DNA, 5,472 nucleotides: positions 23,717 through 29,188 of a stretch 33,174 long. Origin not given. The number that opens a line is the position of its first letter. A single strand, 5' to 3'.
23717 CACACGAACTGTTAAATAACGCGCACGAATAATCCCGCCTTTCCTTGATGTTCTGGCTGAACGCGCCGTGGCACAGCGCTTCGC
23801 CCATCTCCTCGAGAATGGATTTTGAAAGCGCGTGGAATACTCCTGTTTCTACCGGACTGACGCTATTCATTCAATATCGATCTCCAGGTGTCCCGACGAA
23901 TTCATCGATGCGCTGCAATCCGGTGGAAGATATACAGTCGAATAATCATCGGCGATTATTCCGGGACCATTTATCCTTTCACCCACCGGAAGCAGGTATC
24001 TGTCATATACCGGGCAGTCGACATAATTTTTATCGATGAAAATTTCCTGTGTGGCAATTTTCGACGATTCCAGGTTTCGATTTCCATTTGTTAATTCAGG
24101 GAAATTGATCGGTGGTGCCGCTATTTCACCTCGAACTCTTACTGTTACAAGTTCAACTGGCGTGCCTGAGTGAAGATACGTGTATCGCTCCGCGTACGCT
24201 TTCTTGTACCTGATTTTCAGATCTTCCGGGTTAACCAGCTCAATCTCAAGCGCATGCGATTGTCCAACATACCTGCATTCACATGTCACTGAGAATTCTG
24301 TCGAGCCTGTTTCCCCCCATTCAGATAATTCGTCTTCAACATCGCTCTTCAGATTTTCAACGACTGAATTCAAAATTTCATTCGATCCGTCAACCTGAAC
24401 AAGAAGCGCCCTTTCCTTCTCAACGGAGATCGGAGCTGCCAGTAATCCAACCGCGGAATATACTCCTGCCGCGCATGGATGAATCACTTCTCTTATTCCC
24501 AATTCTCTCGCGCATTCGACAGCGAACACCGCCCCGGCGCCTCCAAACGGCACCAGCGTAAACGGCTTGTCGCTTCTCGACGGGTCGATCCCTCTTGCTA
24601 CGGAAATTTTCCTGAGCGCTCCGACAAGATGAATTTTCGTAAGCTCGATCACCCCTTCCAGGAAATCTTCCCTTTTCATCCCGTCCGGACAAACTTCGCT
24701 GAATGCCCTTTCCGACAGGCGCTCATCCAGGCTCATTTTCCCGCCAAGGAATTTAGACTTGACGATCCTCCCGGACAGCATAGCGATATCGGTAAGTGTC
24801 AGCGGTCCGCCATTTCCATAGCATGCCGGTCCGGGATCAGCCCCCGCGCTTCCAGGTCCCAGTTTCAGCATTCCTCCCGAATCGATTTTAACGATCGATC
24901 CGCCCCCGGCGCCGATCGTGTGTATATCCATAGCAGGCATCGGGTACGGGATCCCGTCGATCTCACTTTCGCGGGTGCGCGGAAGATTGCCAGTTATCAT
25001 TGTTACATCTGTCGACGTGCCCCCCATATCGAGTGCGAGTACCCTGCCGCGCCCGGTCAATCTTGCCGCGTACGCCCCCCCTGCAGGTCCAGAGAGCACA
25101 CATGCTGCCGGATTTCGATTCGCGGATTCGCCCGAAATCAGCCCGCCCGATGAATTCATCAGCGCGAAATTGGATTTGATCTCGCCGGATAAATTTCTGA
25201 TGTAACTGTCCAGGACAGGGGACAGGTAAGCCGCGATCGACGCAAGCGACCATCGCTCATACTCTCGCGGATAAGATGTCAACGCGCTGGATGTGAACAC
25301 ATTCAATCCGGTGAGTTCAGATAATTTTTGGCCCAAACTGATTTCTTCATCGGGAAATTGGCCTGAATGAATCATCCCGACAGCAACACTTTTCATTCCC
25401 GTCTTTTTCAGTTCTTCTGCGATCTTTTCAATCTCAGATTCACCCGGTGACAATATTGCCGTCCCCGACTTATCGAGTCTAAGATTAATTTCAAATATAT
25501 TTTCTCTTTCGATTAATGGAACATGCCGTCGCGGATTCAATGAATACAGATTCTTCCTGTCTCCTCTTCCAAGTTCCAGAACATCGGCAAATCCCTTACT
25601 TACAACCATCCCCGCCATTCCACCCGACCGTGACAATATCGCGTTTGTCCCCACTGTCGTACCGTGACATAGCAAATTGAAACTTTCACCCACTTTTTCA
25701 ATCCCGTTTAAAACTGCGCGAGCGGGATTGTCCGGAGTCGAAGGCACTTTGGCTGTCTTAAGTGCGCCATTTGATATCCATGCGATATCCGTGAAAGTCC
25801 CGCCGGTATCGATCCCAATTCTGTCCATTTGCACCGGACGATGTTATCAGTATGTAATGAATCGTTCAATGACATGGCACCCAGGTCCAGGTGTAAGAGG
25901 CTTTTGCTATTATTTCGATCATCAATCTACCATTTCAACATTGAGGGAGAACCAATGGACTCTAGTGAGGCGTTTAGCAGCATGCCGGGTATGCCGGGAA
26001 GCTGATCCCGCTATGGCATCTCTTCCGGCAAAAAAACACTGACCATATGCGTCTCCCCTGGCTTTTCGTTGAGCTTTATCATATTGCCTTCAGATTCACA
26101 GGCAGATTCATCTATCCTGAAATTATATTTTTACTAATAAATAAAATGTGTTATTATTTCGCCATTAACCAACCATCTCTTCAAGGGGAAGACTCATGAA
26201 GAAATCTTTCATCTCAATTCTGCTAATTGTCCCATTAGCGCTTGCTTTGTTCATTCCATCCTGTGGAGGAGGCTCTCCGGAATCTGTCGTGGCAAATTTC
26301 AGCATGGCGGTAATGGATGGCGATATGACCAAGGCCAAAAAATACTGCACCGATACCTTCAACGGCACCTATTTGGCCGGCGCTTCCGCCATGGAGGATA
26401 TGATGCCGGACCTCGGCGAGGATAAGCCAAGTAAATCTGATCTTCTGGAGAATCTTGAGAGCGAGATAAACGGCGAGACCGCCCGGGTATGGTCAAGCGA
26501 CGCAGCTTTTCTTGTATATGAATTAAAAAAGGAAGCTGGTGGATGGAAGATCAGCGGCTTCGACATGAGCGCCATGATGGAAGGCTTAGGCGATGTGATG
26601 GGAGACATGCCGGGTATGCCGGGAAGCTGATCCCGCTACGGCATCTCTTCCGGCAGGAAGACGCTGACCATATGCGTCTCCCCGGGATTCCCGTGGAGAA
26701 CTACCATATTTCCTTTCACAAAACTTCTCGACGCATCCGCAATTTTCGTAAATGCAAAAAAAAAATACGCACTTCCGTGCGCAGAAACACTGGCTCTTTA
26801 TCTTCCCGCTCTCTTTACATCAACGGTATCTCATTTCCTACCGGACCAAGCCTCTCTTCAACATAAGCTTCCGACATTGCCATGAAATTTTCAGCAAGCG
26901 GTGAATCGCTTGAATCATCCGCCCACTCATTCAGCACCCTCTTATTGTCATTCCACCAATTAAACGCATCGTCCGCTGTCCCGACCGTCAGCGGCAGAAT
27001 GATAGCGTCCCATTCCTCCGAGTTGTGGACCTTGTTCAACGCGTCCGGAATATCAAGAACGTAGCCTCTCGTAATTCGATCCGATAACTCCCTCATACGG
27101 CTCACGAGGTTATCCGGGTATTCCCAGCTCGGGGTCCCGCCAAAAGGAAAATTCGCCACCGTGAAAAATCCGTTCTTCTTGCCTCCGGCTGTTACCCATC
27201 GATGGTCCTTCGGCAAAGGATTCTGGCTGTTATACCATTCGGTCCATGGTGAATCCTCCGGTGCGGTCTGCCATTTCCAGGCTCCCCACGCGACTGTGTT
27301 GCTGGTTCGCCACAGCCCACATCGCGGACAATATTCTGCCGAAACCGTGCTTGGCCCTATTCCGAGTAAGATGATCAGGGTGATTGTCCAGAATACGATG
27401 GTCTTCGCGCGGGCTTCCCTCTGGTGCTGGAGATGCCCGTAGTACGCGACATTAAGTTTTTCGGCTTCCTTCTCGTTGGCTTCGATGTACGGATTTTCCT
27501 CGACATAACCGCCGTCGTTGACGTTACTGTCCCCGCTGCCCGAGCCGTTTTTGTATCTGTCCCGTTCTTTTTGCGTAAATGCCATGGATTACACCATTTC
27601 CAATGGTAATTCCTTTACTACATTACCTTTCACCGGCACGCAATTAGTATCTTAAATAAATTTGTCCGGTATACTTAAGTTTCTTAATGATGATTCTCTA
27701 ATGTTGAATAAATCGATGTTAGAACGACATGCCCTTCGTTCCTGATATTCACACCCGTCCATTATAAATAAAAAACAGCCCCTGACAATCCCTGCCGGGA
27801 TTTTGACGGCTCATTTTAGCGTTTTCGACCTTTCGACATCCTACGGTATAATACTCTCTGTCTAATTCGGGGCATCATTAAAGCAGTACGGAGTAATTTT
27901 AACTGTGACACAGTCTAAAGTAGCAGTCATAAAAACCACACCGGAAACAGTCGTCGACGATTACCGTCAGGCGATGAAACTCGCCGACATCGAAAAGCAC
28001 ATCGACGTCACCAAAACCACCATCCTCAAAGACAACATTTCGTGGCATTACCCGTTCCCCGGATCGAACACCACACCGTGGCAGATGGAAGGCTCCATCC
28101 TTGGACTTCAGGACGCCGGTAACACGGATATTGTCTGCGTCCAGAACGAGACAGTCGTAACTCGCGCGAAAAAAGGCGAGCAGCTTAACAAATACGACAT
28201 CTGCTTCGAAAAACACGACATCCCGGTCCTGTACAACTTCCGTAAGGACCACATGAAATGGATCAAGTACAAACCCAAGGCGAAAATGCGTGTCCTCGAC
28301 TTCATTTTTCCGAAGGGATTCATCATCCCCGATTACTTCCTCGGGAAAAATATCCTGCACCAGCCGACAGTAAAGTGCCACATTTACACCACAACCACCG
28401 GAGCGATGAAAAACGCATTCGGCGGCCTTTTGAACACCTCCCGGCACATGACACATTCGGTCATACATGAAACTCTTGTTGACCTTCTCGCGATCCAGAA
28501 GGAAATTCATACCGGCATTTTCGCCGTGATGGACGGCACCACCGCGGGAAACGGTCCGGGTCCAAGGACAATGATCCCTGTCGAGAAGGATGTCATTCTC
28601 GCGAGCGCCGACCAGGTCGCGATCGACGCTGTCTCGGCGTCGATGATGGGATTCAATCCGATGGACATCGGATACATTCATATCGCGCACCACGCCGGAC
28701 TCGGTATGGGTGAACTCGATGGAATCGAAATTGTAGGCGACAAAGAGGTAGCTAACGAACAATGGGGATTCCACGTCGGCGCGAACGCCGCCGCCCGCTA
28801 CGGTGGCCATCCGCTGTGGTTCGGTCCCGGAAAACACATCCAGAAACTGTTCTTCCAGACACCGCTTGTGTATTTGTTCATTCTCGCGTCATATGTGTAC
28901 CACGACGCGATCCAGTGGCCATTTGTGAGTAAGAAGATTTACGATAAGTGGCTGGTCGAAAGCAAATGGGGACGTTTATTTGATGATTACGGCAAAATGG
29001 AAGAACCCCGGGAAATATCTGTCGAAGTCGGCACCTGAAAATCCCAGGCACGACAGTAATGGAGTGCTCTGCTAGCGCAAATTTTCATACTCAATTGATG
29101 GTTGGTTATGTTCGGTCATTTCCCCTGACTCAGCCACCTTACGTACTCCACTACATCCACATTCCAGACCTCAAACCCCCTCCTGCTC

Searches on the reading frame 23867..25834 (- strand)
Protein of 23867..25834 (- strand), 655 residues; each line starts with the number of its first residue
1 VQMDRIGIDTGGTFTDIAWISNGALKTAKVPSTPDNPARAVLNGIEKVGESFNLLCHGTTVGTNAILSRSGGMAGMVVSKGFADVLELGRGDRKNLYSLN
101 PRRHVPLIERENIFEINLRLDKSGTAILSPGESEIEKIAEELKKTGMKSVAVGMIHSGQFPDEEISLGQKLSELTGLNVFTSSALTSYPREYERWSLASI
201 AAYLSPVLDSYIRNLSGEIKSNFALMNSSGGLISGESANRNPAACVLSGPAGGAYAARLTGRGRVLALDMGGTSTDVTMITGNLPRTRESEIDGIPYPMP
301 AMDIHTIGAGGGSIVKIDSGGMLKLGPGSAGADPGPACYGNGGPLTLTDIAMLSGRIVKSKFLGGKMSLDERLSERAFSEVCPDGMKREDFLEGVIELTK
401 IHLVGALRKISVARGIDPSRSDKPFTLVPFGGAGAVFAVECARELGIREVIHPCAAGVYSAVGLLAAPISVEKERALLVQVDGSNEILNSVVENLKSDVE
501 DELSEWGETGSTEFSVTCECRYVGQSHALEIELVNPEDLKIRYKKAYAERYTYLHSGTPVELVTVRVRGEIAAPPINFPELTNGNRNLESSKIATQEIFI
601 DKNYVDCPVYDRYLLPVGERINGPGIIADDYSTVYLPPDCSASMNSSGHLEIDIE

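Call 12: search_protein_families(library=pfam, proteins=[window:23867-25834:-], max_evalue=0.001)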
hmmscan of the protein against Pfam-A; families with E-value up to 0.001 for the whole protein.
window:23867-25834:- (655 aa): 3 families
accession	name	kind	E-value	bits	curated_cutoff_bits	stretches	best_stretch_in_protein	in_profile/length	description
PF01968.24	Hydantoinase_A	-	5.5e-74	249.5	22.9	1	198-470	5-288/291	Hydantoinase/oxoprolinase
PF05378.19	Hydant_A_N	-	3.8e-41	141.2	25.2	1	5-173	1-174/176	Hydantoinase/oxoprolinase N-terminal region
PF19278.4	Hydant_A_C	-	1e-10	41.8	21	1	486-644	12-182/193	Hydantoinase/oxoprolinase C-terminal domain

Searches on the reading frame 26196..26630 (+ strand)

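Call 12: search_protein_families(library=pfam, proteins=[window:26196-26630:+], max_evalue=0.001)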
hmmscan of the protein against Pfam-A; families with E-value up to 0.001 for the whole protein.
window:26196-26630:+ (144 aa): 1 family
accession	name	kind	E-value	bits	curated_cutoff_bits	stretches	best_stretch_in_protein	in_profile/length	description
PF12870.14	DUF4878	-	0.00024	21.8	24.1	1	22-54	2-34/112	Domain of unknown function (DUF4878)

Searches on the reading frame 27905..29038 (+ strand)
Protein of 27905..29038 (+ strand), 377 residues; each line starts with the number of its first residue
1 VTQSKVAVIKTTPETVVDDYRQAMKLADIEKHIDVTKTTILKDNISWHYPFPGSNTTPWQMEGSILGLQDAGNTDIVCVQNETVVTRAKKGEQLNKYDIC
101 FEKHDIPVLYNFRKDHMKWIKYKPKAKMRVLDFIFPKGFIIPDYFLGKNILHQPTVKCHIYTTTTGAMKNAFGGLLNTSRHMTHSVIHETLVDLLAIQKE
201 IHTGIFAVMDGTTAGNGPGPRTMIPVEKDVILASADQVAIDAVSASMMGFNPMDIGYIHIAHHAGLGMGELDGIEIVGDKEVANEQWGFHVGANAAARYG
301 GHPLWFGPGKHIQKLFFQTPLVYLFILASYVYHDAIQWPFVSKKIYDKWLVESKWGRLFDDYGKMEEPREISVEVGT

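Call 72: search_protein_families(library=pfam, proteins=[window:27905-29038:+], max_evalue=0.001)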
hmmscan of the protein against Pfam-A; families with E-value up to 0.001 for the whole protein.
window:27905-29038:+ (377 aa): 1 family
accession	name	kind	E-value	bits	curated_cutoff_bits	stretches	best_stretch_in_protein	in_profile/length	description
PF04015.17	DUF362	-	3.8e-20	73.3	24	1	41-245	3-199/200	Domain of unknown function (DUF362)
